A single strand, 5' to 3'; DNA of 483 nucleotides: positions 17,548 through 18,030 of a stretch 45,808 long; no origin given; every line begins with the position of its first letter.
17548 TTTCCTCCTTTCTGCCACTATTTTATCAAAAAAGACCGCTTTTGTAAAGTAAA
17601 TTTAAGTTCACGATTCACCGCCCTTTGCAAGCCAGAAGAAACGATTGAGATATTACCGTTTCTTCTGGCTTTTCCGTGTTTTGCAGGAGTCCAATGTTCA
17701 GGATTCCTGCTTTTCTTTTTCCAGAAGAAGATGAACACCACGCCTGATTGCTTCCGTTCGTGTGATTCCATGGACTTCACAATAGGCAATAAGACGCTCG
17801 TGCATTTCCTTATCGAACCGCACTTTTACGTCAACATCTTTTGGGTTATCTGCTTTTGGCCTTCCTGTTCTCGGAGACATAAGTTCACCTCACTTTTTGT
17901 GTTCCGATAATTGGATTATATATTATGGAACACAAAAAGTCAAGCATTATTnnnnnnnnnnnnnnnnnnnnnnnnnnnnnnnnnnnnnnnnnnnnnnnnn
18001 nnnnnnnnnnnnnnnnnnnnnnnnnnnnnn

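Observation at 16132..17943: P22 immI-like secondary immunity unit (two RHH proteins plus Bro-N/KilAC antirepressor) inserted between terL and portal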

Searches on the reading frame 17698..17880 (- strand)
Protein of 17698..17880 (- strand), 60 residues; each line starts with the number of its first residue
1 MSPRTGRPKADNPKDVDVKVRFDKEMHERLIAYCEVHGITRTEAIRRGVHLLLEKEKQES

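Call 3: search_protein_families(library=pfam, proteins=[window:17698-17880:-], max_evalue=0.1)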
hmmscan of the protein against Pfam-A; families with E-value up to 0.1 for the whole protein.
window:17698-17880:- (60 aa): 4 families
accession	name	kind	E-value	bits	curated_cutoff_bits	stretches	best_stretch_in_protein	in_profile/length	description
PF09274.16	ParG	-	0.0043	17.6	21.4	1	14-51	33-70/76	ParG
PF10723.15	RepB-RCR_reg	-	0.013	15.9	21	1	17-58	41-78/81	Replication regulatory protein RepB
PF01402.27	RHH_1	-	0.04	14.3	20.5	1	18-55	2-39/39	Ribbon-helix-helix protein, copG family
PF12651.13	RHH_3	-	0.06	13.8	21.6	1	19-55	6-42/44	Ribbon-helix-helix domain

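Call 4: search_protein_families(library=phrogs, proteins=[window:17698-17880:-], max_evalue=0.01)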
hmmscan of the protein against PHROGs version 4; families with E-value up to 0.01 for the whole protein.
window:17698-17880:- (60 aa): 3 families
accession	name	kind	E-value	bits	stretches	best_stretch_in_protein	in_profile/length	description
phrog_876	-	transcription regulation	1.6e-16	61.6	1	1-59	54-111/239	transcriptional repressor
phrog_582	-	transcription regulation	0.0032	18.7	1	13-59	55-101/105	Arc-like repressor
phrog_4738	-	transcription regulation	0.0037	18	1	13-54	12-54/59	transcriptional repressor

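Call 22: search_solved_structures(query=window:17698-17880:-, max_evalue=10, show_alignments=2)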
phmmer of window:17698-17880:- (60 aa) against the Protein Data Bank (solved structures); distinct sequences matched with E-value up to 10: 6.
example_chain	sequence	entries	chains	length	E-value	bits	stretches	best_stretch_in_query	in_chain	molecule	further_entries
7mcc_A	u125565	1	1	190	0.0055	20.3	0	10-39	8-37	AI-designed TIM-barrel F2C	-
7smj_A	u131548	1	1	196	0.011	19.3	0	9-39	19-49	AI-designed TIM-barrel F2N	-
2kel_A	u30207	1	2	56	0.21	15.3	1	19-56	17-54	Uncharacterized protein 56B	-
1p94_A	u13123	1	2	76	0.4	14.4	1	14-50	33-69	plasmid partition protein ParG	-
2k29_A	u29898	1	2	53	0.49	14.2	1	18-56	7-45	Antitoxin RelB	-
4fxe_A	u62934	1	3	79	0.88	13.4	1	18-56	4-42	Antitoxin RelB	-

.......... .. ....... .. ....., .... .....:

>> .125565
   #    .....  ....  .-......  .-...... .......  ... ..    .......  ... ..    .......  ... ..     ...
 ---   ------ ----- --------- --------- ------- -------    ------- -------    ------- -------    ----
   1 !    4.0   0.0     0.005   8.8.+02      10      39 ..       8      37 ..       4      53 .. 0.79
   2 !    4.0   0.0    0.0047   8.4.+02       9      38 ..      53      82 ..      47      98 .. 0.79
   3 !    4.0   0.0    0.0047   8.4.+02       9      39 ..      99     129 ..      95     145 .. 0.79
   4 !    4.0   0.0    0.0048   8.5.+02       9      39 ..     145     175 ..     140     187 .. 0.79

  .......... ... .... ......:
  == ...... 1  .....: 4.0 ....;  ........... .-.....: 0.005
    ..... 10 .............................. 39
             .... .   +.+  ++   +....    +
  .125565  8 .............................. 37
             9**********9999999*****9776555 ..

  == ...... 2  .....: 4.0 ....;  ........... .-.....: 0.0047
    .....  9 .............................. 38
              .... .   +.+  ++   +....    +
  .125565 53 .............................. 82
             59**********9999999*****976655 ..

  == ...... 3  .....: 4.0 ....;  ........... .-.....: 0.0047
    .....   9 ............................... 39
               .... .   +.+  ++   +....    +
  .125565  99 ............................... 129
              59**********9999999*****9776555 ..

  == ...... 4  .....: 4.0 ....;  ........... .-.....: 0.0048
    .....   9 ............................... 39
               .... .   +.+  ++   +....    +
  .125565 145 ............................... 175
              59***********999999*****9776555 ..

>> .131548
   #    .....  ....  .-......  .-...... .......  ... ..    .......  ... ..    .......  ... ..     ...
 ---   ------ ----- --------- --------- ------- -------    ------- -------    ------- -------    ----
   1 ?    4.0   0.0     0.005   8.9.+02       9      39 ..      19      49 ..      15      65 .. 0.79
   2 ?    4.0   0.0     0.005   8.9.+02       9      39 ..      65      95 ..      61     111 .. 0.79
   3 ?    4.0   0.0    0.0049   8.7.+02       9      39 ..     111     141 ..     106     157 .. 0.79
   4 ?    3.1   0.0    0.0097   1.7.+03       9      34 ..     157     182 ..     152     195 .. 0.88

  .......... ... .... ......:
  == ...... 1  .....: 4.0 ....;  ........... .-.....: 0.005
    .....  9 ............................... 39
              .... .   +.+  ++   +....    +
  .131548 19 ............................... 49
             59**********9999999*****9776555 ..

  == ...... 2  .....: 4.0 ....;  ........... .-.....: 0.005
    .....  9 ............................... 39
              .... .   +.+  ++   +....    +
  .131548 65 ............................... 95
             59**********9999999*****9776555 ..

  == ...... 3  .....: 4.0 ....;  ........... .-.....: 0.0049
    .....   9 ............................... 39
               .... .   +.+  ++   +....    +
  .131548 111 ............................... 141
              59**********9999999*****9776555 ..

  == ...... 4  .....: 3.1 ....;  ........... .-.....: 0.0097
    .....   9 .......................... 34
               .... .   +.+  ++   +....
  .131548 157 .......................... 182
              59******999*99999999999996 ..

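Call 67: search_solved_structures(query=A3, max_evalue=1, show_alignments=2)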
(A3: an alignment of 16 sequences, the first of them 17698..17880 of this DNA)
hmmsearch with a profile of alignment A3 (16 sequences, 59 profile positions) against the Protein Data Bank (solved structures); distinct sequences matched with E-value up to 1: 8.
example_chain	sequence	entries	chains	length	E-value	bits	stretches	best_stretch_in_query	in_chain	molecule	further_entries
2mdv_A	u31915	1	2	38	0.0027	21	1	18-47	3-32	Designed protein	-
1p94_A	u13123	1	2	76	0.0058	20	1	12-55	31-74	plasmid partition protein ParG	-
2kel_A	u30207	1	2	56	0.021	18.2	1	14-55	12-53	Uncharacterized protein 56B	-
2k9i_A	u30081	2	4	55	0.13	15.7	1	17-58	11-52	Uncharacterized protein ORF56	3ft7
7olc_SU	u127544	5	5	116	0.25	14.7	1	1-36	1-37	40S ribosomal protein S20-like protein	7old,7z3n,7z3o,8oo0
7by2_A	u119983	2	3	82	0.54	13.7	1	22-57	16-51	CopG family transcriptional regulator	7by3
9lew_A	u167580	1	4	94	0.79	13.2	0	14-46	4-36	DNA-damage-inducible protein J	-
9f0x_E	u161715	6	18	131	0.84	13.1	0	17-43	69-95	Relaxosome protein TraY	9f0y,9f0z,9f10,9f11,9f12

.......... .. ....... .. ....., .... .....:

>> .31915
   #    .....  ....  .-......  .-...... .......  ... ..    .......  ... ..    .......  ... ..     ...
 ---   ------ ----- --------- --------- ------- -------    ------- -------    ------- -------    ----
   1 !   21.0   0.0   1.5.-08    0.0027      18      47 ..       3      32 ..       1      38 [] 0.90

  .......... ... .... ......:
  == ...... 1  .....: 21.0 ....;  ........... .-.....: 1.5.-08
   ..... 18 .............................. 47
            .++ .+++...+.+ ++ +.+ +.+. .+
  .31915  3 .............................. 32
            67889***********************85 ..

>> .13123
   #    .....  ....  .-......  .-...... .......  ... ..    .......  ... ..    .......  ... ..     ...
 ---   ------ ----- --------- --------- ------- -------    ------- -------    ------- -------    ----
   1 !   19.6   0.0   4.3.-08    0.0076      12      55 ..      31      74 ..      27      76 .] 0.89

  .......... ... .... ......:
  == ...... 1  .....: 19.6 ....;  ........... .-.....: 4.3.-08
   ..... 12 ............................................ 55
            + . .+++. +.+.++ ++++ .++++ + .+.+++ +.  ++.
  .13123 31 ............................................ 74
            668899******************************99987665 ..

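Call 70: find_homologous_proteins(query=window:17698-17880:-, max_evalue=0.001)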
Query window:17698-17880:- (60 aa): 313 proteins with E <= 0.001 among 313 candidates; the best 120 are listed.
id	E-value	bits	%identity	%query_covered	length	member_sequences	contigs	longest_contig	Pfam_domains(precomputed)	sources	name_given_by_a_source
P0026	6.5e-32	125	98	100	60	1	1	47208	-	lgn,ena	-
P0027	5.9e-31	122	97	100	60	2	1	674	-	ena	-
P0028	2.0e-28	114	92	98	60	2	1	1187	PF10723.16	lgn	-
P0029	4.1e-28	113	88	100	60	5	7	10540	-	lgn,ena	-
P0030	1.5e-25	105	82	95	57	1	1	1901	PF10723.16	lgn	-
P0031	1.6e-25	105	86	93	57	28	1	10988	PF10723.16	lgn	-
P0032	3.0e-25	104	85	100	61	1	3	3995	-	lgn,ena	-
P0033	3.8e-25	104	82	93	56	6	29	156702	PF10723.16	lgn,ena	-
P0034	7.4e-25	103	81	95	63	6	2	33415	PF10723.16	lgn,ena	-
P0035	7.9e-25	103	80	93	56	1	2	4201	-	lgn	-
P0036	8.3e-25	103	82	93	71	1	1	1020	PF10723.16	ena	-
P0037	1.3e-24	102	81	95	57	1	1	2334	-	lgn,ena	-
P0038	1.5e-24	102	81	95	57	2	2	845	-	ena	-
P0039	2.0e-24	101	80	93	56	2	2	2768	-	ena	-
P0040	2.1e-24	101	82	95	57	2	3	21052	-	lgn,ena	-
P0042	2.8e-24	101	79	95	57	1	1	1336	PF10723.16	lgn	-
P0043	2.8e-24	101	81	95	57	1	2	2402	PF10723.16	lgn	-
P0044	3.9e-24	101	79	95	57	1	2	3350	PF10723.16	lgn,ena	-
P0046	8.0e-24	100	79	95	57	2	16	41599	PF10723.16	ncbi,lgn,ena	-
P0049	2.1e-23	98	74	97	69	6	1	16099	PF10723.16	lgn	-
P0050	2.3e-23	98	77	95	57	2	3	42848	PF10723.16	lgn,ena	-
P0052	2.6e-23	98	79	95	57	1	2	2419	PF10723.16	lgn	-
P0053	2.7e-23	98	79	95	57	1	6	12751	PF10723.16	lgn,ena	-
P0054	2.8e-23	98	75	95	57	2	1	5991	PF10723.16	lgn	-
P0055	2.8e-23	98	79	93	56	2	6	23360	PF10723.16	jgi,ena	-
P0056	2.9e-23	98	77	93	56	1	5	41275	PF10723.16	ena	-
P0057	3.8e-23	98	75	95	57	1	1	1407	PF10723.16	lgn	-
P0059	4.2e-23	97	77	95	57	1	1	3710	PF10723.16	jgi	jgi:Ribbon-helix-helix protein, copG family.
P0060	5.2e-23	97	77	95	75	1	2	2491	PF10723.16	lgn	-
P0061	5.6e-23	97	77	95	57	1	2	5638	PF10723.16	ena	-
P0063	6.5e-23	97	77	95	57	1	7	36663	PF10723.16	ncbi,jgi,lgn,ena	jgi:hypothetical protein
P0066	8.4e-23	96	77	95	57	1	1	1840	PF10723.16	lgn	-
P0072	3.1e-22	95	74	95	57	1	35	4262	PF10723.16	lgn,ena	-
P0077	5.6e-22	94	75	95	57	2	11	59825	PF10723.16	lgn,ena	-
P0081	8.9e-22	93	71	93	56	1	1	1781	PF10723.16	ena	-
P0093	3.6e-21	91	74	95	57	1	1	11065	PF10723.16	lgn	-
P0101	5.0e-21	91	74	95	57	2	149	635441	PF10723.16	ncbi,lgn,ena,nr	ncbi:MAG: CopG family transcriptional regulator [Oscillospiraceae bacterium]|nr:CopG family transcri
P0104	7.9e-21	90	74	95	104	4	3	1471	PF10723.16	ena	-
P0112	1.5e-20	89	70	93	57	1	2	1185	PF10723.16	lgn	-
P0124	8.5e-20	87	72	95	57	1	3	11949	PF10723.16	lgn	-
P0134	1.5e-19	86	70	95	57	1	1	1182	PF10723.16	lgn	-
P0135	2.0e-19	86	72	95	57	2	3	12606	PF10723.16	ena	-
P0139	2.6e-19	86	71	93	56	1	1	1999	PF10723.16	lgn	-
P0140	2.8e-19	85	70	95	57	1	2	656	PF10723.16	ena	-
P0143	3.5e-19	85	72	95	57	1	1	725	PF01402.28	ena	-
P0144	3.9e-19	85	68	95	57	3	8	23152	PF10723.16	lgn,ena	-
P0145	4.0e-19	85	68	95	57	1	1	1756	PF10723.16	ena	-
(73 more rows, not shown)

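Call 80: predict_structure(alignment_id=A4)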
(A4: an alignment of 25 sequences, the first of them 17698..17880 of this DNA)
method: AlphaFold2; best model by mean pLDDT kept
length: 60 residues; sequences in the alignment: 25
mean_pLDDT: 82.2   pTM: 0.53
mean pLDDT of the five models: 82.2, 80.8, 79.7, 78.4, 78.2
residues with pLDDT >= 90: 32; 70-90: 13; 50-70: 15; < 50: 0
segments of 3 or more residues with pLDDT < 50: none
pLDDT, mean of each block of 10 residues (from residue 1): 57 68 93 95 91 89
secondary structure, 60 per line:
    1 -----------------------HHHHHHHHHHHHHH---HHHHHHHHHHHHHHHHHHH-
elements in order: H24-37 H41-59

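Call 83: fold_search(model_id=the predicted structure, library=pdb)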
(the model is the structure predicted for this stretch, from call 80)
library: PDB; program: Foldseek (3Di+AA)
matches with E <= 10: 139; with E <= 0.001: 0
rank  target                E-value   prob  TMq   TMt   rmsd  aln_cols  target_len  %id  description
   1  7zg6_B                1.3e-01  0.99  0.68  0.78   1.2        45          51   22  TacA1 antitoxin (released 2023-10-11)
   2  7zg6_A                1.5e-01  0.99  0.69  0.77   1.2        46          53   22  TacA1 antitoxin (released 2023-10-11)
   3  3ft7_A                1.7e-01  0.99  0.65  0.85   1.0        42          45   19  Crystal structure of an extremely stable dimeric protein from sulfolobus islandicus (released 2009-10-20)
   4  7nyw_I                2.2e-01  0.98  0.62  0.30   1.9        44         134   25  Cryo-EM structure of the MukBEF-MatP-DNA head module (released 2021-07-07)
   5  2k9i_MODEL_1_A        2.2e-01  0.92  0.66  0.71   3.6        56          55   23  NMR structure of plasmid copy control protein ORF56 from sulfolobus islandicus (released 2009-10-20)
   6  6iya_C                2.4e-01  0.99  0.69  0.88   1.1        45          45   18  Structure of the DNA binding domain of antitoxin CopASO (released 2019-01-16)
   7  3qoq_A                2.6e-01  0.97  0.66  0.78   2.6        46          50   17  Crystal Structure of the Transcription Factor AmrZ in Complex with the 18 Base Pair amrZ1 Binding Site (released 2012-02-15)
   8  1p94_MODEL_1_A        2.8e-01  0.98  0.67  0.54   1.1        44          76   32  NMR Structure of ParG symmetric dimer (released 2004-01-13)
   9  6kyt_Q                3.2e-01  0.85  0.57  0.48   3.8        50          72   20  The structure of the M. tb toxin MazEF-mt1 complex (released 2020-08-05)
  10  6xrw_B                3.8e-01  0.97  0.69  0.53   1.1        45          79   18  Chromosomal ParDE TA system from P. aeruginosa (released 2021-07-28)
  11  6kyt_C                3.8e-01  0.80  0.55  0.46   4.2        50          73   20  The structure of the M. tb toxin MazEF-mt1 complex (released 2020-08-05)
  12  2ba3_MODEL_1_A        4.1e-01  0.91  0.62  0.71   1.7        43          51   23  NMR Structure of NikA N-terminal Fragment (released 2006-10-03)
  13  7nyw_J                4.4e-01  0.94  0.63  0.29   1.5        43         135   26  Cryo-EM structure of the MukBEF-MatP-DNA head module (released 2021-07-07)
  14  7ycv_B                4.8e-01  0.93  0.67  0.73   1.4        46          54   26  The Dimeric Format of Truncated PrpA (2-54)and RHH Domain of PrpA (released 2022-09-21)
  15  1bdv_B                4.8e-01  0.91  0.63  0.71   2.6        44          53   23  ARC FV10 COCRYSTAL (released 1999-01-06)
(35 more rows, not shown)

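Call 84: search_protein_families(library=padloc, max_evalue=0.01, proteins=[window:17698-17880:-])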
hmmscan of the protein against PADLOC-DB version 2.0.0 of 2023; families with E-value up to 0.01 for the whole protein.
window:17698-17880:- (60 aa): 0 families

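Call 85: search_protein_families(library=ncbifam, max_evalue=0.01, proteins=[window:17698-17880:-])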
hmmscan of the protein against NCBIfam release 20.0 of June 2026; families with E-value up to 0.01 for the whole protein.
window:17698-17880:- (60 aa): 2 families
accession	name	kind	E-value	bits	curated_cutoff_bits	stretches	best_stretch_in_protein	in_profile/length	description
NF053762.1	aCcr1_fam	equivalog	8.3e-06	25.6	60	1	20-53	5-38/38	aCcr1 family cell cycle regulator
NF010256.0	PRK13702.1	subfamily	0.0039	17.2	87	1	17-56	43-78/85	replication regulatory protein RepA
